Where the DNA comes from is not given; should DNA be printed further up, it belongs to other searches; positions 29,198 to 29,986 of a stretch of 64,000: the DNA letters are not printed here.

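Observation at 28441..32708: Translationally coupled helicase-nuclease / SprT-like HExxH protease / unknown-protein operon ending at tRNA-Pro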

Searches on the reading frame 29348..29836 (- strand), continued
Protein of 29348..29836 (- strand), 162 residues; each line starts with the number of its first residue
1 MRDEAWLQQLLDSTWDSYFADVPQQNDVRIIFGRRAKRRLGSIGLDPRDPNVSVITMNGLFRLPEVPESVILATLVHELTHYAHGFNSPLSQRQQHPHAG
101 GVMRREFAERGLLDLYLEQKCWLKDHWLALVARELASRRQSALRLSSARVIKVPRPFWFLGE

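Call 36: list_cluster_members(proteins=[P0151, P0152, P0155, P0160, P0172, P0184, P0193, P0195, P0201, P0213])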
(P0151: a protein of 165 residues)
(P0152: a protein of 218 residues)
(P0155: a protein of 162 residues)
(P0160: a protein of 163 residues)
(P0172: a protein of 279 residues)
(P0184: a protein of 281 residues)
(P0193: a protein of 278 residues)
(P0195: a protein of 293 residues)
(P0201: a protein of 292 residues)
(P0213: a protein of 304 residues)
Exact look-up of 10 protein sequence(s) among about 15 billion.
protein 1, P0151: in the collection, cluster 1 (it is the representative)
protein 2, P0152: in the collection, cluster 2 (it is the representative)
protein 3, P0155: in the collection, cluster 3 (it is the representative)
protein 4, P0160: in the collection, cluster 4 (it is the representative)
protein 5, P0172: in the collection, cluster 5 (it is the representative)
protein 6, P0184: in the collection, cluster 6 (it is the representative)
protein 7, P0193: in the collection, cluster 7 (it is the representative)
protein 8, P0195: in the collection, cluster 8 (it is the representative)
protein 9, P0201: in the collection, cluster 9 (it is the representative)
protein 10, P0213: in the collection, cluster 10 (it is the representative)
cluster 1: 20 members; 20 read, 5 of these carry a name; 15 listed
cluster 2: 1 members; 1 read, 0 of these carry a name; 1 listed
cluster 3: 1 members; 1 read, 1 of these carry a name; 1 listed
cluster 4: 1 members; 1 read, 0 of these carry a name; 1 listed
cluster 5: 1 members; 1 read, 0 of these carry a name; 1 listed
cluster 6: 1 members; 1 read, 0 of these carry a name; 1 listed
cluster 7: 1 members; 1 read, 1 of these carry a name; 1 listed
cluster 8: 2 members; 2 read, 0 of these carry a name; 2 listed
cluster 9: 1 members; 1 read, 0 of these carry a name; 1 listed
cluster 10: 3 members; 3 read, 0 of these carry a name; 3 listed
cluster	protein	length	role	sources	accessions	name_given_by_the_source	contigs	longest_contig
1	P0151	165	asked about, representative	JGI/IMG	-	hypothetical protein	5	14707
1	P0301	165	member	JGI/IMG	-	hypothetical protein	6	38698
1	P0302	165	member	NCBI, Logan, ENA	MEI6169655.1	MAG: hypothetical protein WCP56_01510 [Candidatus Saccharibacteria bacterium]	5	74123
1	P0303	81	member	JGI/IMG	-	hypothetical protein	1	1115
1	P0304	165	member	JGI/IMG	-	hypothetical protein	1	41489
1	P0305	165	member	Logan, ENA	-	-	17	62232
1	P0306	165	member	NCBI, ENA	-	-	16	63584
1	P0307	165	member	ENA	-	-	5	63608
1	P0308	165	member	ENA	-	-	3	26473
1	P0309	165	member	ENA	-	-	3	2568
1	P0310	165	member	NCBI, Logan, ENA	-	-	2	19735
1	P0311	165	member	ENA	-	-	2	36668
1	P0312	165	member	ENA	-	-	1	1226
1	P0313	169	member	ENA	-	-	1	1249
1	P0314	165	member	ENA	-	-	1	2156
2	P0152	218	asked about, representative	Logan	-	-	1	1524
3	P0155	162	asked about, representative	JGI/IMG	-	hypothetical protein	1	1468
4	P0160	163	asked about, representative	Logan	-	-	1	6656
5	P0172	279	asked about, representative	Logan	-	-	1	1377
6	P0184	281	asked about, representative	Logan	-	-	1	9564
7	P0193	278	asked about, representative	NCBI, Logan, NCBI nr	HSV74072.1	MAG TPA: hypothetical protein VLH79_09965 [Chthonomonadales bacterium] | hypothetical protein [Chthonomonadales bacterium]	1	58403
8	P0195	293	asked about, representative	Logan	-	-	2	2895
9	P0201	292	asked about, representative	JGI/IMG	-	-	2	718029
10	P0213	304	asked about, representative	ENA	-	-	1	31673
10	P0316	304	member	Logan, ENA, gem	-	-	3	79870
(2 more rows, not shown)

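Call 37: find_encoding_contigs(protein=P0201, flank=7000, max_places=2)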
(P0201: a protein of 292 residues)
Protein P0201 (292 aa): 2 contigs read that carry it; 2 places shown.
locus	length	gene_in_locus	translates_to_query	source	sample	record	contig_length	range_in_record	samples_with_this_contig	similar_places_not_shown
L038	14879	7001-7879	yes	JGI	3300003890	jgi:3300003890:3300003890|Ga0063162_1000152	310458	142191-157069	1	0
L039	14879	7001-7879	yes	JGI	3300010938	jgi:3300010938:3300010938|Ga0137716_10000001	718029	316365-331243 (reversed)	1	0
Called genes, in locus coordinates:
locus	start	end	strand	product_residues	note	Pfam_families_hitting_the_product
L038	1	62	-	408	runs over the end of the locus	-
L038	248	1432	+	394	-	PF01408:GFO_IDH_MocA, PF21252:Glyco_hydro_109_C, PF22725:GFO_IDH_MocA_C3 (weak)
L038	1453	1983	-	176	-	-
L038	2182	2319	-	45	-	-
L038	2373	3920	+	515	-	-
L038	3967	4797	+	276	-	PF00106:adh_short, PF08659:KR, PF13561:adh_short_C2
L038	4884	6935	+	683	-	PF00270:DEAD (weak), PF06733:DEAD_2 (faint), PF13307:Helicase_C_2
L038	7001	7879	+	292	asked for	-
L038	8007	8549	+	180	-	PF03061:4HBT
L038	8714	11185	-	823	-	PF14498:Glyco_hyd_65N_2, PF22124:Glyco_hydro_95_cat, PF21307:Glyco_hydro_95_C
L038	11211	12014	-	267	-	PF13267:DUF4058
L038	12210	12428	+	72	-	-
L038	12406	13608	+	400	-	PF02687:FtsX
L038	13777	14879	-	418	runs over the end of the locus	PF05221:AdoHcyase, PF02826:2-Hacid_dh_C, PF00670:AdoHcyase_NAD, PF07991:KARI_N (weak)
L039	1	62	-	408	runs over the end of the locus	-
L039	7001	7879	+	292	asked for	-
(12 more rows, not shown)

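Call 38: find_encoding_contigs(protein=P0193, flank=5000, max_places=1)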
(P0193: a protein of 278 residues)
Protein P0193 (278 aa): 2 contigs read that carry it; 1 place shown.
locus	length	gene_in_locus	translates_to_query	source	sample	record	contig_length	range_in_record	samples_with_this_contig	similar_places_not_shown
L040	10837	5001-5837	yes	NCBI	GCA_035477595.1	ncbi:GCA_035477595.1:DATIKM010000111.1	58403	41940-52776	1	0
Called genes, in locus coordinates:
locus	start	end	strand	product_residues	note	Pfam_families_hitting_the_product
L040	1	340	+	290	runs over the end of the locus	PF01073:3Beta_HSD, PF01370:Epimerase, PF04321:RmlD_sub_bind, PF16363:GDP_Man_Dehyd, PF02719:Polysacc_synt_2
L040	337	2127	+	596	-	PF02638:GHL10, PF16373:DUF4985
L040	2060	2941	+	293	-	PF17957:Big_7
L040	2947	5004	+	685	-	PF00270:DEAD (weak), PF06733:DEAD_2 (weak), PF13307:Helicase_C_2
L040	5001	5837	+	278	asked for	-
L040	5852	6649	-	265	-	PF04294:VanW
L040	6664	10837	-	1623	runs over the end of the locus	PF13620:CarboxypepD_reg (weak), PF11974:bMG3, PF01835:MG2, PF07703:A2M_BRD, PF00207:A2M, PF07678:TED_complement, PF17973:bMG10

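Call 39: find_encoding_contigs(protein=P0316, flank=5000, max_places=1)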
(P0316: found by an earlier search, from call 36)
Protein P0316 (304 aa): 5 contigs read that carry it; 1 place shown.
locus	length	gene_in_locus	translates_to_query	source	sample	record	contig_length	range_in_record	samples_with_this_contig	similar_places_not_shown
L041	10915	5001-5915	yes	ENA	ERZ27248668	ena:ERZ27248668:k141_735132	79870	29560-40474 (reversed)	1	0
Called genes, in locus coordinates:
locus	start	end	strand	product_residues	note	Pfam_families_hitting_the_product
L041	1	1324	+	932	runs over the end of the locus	PF00311:PEPcase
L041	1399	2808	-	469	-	PF00587:tRNA-synt_2b, PF03129:HGTP_anticodon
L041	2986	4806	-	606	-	-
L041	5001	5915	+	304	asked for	-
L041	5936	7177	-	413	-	PF13439:Glyco_transf_4, PF13579:Glyco_trans_4_4, PF00534:Glycos_transf_1, PF13692:Glyco_trans_1_4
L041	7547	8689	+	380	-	PF01408:GFO_IDH_MocA, PF02894:GFO_IDH_MocA_C, PF22725:GFO_IDH_MocA_C3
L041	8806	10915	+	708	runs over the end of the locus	PF26549:Tricorn_N (faint), PF07676:PD40 (faint), PF00930:DPPIV_N, PF02129:Peptidase_S15 (faint), PF00326:Peptidase_S9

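Call 40: find_encoding_contigs(protein=P0184, flank=5000, max_places=1)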
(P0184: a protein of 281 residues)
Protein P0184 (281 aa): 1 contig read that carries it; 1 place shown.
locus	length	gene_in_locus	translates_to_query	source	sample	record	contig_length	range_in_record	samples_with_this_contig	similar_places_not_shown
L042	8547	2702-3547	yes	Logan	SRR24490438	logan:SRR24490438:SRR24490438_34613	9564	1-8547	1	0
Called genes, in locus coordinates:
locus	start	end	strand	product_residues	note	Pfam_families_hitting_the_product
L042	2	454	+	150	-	?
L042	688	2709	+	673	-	PF00270:DEAD (weak), PF04851:ResIII (weak), PF06733:DEAD_2 (weak), PF13307:Helicase_C_2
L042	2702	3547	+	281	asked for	-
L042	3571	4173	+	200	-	PF27148:Slr1353_N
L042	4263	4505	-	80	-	-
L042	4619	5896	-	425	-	PF00709:Adenylsucc_synt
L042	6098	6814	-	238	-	PF04405:ScdA_N, PF01814:Hemerythrin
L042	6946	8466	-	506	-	-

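Call 41: find_encoding_contigs(protein=P0160, flank=5000, max_places=1)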
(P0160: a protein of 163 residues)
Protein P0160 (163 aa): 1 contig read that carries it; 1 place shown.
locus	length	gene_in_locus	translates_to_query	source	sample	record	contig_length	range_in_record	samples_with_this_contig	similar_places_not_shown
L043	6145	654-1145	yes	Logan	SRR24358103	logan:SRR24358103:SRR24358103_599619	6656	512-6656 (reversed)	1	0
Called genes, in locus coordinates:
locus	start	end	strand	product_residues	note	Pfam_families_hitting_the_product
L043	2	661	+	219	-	?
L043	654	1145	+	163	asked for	-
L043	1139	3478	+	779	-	-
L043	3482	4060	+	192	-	-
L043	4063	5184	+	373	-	PF00188:CAP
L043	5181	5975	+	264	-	-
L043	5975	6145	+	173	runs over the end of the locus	PF08123:DOT1 (faint)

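Call 43: search_protein_families(library=pfam, proteins=[L043:2-661:+, L043:1139-3478:+, L041:2986-4806:-, L040:2947-5004:+, L042:688-2709:+, L038:4884-6935:+], max_evalue=0.01)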
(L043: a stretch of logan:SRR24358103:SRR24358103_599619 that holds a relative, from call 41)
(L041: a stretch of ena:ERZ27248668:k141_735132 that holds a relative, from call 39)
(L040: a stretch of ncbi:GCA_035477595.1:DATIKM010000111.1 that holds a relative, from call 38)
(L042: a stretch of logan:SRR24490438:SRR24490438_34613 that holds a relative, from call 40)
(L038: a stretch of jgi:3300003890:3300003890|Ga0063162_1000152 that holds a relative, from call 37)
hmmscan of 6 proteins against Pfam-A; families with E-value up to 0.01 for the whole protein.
L043:2-661:+ (219 aa): 2 families
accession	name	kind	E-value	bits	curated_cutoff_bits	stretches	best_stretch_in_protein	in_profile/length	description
PF00814.31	TsaD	-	1.8e-54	185.7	24.8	1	1-207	74-263/264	tRNA N6-adenosine threonylcarbamoyltransferase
PF22521.2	HypF_C_2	-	3.6e-05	24.1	27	1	129-202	162-235/241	Carbamoyltransferase, Kae1-like Domain, second subdomain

L043:1139-3478:+ (779 aa): 0 families

L041:2986-4806:- (606 aa): 0 families

L040:2947-5004:+ (685 aa): 4 families
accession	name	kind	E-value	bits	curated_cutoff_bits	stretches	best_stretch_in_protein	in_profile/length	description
PF13307.12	Helicase_C_2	-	8.9e-43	146.7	25.3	1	482-642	1-169/170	Helicase C-terminal domain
PF00270.35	DEAD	-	5.1e-09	36.5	26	1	38-94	6-64/167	DEAD/DEAH box helicase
PF06733.21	DEAD_2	-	1.2e-06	28.7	21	1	180-254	100-171/172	DEAD_2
PF04851.21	ResIII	-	0.00012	22.4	22.5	0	27-93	2-71/164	Type III restriction enzyme, res subunit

L042:688-2709:+ (673 aa): 5 families
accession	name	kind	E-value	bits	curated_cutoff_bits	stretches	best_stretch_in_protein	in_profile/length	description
PF13307.12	Helicase_C_2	-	1.9e-42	145.7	25.3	1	480-640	1-169/170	Helicase C-terminal domain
PF00270.35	DEAD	-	6.4e-11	42.7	26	1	35-93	7-64/167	DEAD/DEAH box helicase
PF04851.21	ResIII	-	2.7e-08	34.3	22.5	1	27-92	3-71/164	Type III restriction enzyme, res subunit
PF06733.21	DEAD_2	-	1.1e-05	25.6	21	1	179-252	100-170/172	DEAD_2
PF20720.3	nSTAND3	-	0.0056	16.8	27.2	1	33-94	4-64/155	Novel STAND NTPase 3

L038:4884-6935:+ (683 aa): 4 families
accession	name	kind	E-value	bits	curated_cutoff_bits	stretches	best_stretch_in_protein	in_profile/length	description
PF13307.12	Helicase_C_2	-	1.4e-43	149.3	25.3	1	506-666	1-169/170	Helicase C-terminal domain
PF00270.35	DEAD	-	1.2e-09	38.6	26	1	38-93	6-63/167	DEAD/DEAH box helicase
PF06733.21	DEAD_2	-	1.5e-05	25.1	21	1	191-269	105-169/172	DEAD_2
PF04851.21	ResIII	-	0.0022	18.4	22.5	0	28-93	3-71/164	Type III restriction enzyme, res subunit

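Call 48: find_related_loci(query=A3, collection=metagenome_contigs, flank=5000)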
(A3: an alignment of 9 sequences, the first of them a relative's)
Query A3 (292 aa) in metagenome_contigs; peptide patterns used: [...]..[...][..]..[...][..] (x = any residue, [..] = any of these).
600 stretches matched a pattern (row limit reached: there are more); 247 encode a relative of the query (tblastn E <= 1e-3); the best 80 are kept; 80 distinct loci.
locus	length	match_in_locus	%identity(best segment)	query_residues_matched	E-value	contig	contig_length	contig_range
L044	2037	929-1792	64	5-292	2e-130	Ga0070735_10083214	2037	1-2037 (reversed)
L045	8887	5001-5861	63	5-292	2e-117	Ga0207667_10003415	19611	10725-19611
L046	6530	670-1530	63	5-292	2e-117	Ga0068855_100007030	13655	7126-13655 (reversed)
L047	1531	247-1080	57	14-292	1e-118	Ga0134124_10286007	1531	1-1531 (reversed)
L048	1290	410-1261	58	6-289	9e-116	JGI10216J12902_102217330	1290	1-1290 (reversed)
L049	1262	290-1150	52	1-289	1e-95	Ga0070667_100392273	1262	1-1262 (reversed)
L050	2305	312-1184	50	2-289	1e-91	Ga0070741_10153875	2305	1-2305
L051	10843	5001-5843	48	11-292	2e-87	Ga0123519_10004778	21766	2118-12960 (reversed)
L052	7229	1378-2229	49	10-292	2e-87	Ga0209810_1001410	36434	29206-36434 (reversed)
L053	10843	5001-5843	48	11-292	2e-87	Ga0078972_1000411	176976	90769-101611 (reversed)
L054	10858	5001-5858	50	7-289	3e-84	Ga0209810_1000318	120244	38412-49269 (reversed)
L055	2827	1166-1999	48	12-289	2e-82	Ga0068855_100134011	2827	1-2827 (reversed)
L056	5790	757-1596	48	14-290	6e-81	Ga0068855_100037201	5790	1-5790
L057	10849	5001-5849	48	9-291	3e-80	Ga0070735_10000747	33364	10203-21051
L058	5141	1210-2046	45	13-289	5e-80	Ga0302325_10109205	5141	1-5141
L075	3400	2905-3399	52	12-176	6e-51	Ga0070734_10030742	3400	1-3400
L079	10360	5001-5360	48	14-131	6e-31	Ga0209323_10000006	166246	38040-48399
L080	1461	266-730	39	12-162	2e-31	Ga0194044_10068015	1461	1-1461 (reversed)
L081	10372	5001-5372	45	13-134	1e-30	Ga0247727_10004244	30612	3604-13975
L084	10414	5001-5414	41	13-149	3e-30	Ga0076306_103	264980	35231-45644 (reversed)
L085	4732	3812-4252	39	9-149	2e-30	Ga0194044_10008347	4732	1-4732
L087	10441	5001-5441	39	9-149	3e-30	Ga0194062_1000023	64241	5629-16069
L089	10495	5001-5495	36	14-172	5e-30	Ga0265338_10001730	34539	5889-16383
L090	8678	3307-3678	45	13-134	5e-30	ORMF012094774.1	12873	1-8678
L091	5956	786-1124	50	11-121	4e-30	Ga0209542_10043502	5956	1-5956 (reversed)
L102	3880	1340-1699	44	14-131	5e-29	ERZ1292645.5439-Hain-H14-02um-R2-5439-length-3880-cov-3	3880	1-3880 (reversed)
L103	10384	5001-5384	45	11-136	7e-29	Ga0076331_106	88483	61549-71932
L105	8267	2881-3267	44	8-134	9e-29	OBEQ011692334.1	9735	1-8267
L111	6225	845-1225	42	13-136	2e-28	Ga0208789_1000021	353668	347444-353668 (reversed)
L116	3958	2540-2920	42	14-134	2e-28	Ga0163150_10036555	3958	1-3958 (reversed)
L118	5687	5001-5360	43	14-131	2e-28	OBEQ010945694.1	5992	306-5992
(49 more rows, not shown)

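Call 51: search_protein_families(library=pfam, proteins=[L079:2299-4872:+, L081:2434-4932:+, L085:969-3728:+, L090:655-3147:+, L103:2825-4969:+, L105:296-2734:+, L116:148-2520:+, L118:2262-4712:+, L057:2075-4951:+, L075:346-2634:+], max_evalue=0.0001)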
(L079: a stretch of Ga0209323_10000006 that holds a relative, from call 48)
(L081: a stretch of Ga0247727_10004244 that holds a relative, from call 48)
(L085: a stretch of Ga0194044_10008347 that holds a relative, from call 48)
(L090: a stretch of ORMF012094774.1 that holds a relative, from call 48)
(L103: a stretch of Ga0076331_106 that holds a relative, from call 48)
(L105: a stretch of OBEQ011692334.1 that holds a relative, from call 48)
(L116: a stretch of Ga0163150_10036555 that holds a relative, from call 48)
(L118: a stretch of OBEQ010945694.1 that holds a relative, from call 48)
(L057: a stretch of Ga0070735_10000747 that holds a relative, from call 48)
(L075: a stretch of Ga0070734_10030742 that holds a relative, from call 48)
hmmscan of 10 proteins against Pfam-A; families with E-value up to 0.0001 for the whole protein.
L079:2299-4872:+ (857 aa): 5 families
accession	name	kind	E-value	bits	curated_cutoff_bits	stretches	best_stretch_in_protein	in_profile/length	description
PF13603.12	tRNA-synt_1_2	-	3.4e-69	232.5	25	1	226-400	1-185/185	Leucyl-tRNA synthetase, editing domain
PF00133.28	tRNA-synt_1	-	3.3e-41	141.9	22.7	3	17-229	1-225/414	tRNA synthetases class I (I, L, M and V)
PF09334.17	tRNA-synt_1g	-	6.6e-29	101.3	20.1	2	45-188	7-145/391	tRNA synthetases class I (M)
PF08264.19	Anticodon_1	-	4e-24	85.6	25.1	1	704-814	3-141/148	Anticodon-binding domain of tRNA ligase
PF01921.24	tRNA-synt_1f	-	2.6e-05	23.7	27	1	520-662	173-310/360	tRNA synthetases class I (K)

L081:2434-4932:+ (832 aa): 4 families
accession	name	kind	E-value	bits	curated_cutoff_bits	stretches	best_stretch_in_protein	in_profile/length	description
PF13603.12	tRNA-synt_1_2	-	1.8e-66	223.6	25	1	221-397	1-184/185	Leucyl-tRNA synthetase, editing domain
PF00133.28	tRNA-synt_1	-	1.9e-40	139.3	22.7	2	14-224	3-225/414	tRNA synthetases class I (I, L, M and V)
PF09334.17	tRNA-synt_1g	-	5.9e-32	111.3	20.1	2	40-182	7-144/391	tRNA synthetases class I (M)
PF08264.19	Anticodon_1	-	8.3e-25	87.8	25.1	1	680-795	4-145/148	Anticodon-binding domain of tRNA ligase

L085:969-3728:+ (919 aa): 3 families
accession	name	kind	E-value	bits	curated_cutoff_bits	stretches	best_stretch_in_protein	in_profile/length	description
PF16158.11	N_BRCA1_IG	-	9.5e-16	58.7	28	1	336-430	9-108/108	Ig-like domain from next to BRCA1 gene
PF22740.1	PapZ_C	-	7.4e-13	49.2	27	1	804-915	2-120/121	RapZ C-terminal domain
PF18885.6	DUF5648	-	1.9e-11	44.8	25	1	473-576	6-114/134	Domain of unknown function (DUF5648)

L090:655-3147:+ (830 aa): 5 families
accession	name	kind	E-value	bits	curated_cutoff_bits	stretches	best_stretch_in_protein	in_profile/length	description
PF13603.12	tRNA-synt_1_2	-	1.3e-64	217.5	25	1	221-406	2-185/185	Leucyl-tRNA synthetase, editing domain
PF00133.28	tRNA-synt_1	-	9.5e-56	189.7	22.7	2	12-204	1-206/414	tRNA synthetases class I (I, L, M and V)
PF09334.17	tRNA-synt_1g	-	2.5e-31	109.3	20.1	1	35-181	2-145/391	tRNA synthetases class I (M)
PF08264.19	Anticodon_1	-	1.2e-19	71.1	25.1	1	652-788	5-141/148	Anticodon-binding domain of tRNA ligase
PF01406.26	tRNA-synt_1e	-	6.4e-05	22.9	27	0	562-609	235-281/301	tRNA synthetases class I (C) catalytic domain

L103:2825-4969:+ (714 aa): 3 families
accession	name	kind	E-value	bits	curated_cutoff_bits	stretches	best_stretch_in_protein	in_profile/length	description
PF19044.6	P-loop_TraG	-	1.3e-27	96.9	25.8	1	311-616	27-343/413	TraG P-loop domain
PF12846.13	AAA_10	-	2.3e-12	47.1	27.5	2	313-356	21-64/362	AAA-like domain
PF01935.23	DUF87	-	1.8e-08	35.2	23.2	1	318-379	28-91/220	Helicase HerA, central domain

L105:296-2734:+ (812 aa): 4 families
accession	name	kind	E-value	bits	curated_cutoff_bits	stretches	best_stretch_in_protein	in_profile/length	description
PF13603.12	tRNA-synt_1_2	-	2.3e-59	200.4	25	1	220-407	1-185/185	Leucyl-tRNA synthetase, editing domain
PF00133.28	tRNA-synt_1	-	3.9e-48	164.7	22.7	2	419-611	227-403/414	tRNA synthetases class I (I, L, M and V)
PF09334.17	tRNA-synt_1g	-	7.9e-30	104.3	20.1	2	40-182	7-145/391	tRNA synthetases class I (M)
PF08264.19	Anticodon_1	-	6.7e-20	71.9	25.1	1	657-770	8-141/148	Anticodon-binding domain of tRNA ligase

L116:148-2520:+ (790 aa): 5 families
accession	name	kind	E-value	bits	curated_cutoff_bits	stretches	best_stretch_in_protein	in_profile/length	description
PF13603.12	tRNA-synt_1_2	-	3.5e-55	186.8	25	1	218-389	1-182/185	Leucyl-tRNA synthetase, editing domain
PF00133.28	tRNA-synt_1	-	4.3e-45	154.6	22.7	2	11-222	2-226/414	tRNA synthetases class I (I, L, M and V)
PF09334.17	tRNA-synt_1g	-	1.7e-32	113.1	20.1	1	38-183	7-148/391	tRNA synthetases class I (M)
PF08264.19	Anticodon_1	-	6.6e-18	65.4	25.1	1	637-753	1-143/148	Anticodon-binding domain of tRNA ligase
PF01406.26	tRNA-synt_1e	-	6.4e-06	26.2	27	0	44-72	21-49/301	tRNA synthetases class I (C) catalytic domain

L118:2262-4712:+ (816 aa): 5 families
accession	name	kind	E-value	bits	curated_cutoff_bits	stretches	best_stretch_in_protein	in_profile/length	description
PF00133.28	tRNA-synt_1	-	7.1e-54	183.6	22.7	2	12-222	1-224/414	tRNA synthetases class I (I, L, M and V)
PF13603.12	tRNA-synt_1_2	-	1.2e-40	139.4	25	1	221-409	2-184/185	Leucyl-tRNA synthetase, editing domain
PF09334.17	tRNA-synt_1g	-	5.3e-32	111.5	20.1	2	35-181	2-145/391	tRNA synthetases class I (M)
PF08264.19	Anticodon_1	-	1.7e-21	77.1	25.1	1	665-774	8-141/148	Anticodon-binding domain of tRNA ligase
PF01406.26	tRNA-synt_1e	-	8.6e-05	22.5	27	0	566-613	234-281/301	tRNA synthetases class I (C) catalytic domain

L057:2075-4951:+ (958 aa): 2 families
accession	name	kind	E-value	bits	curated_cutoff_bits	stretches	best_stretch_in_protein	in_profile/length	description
PF13424.12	TPR_12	-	5.2e-05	23.8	30.1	0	811-879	4-74/77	Tetratricopeptide repeat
PF13191.12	AAA_16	-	5.5e-05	24.2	32.6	0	245-290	1-51/167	AAA ATPase domain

L075:346-2634:+ (762 aa): 2 families
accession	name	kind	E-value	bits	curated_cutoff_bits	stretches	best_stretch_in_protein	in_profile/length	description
PF07396.17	Porin_O_P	-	2.6e-14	53.7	20.9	1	462-591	22-149/370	Phosphate-selective porin O and P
PF00395.25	SLH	-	8.8e-06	26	20.8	1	265-307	3-44/44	S-layer homology domain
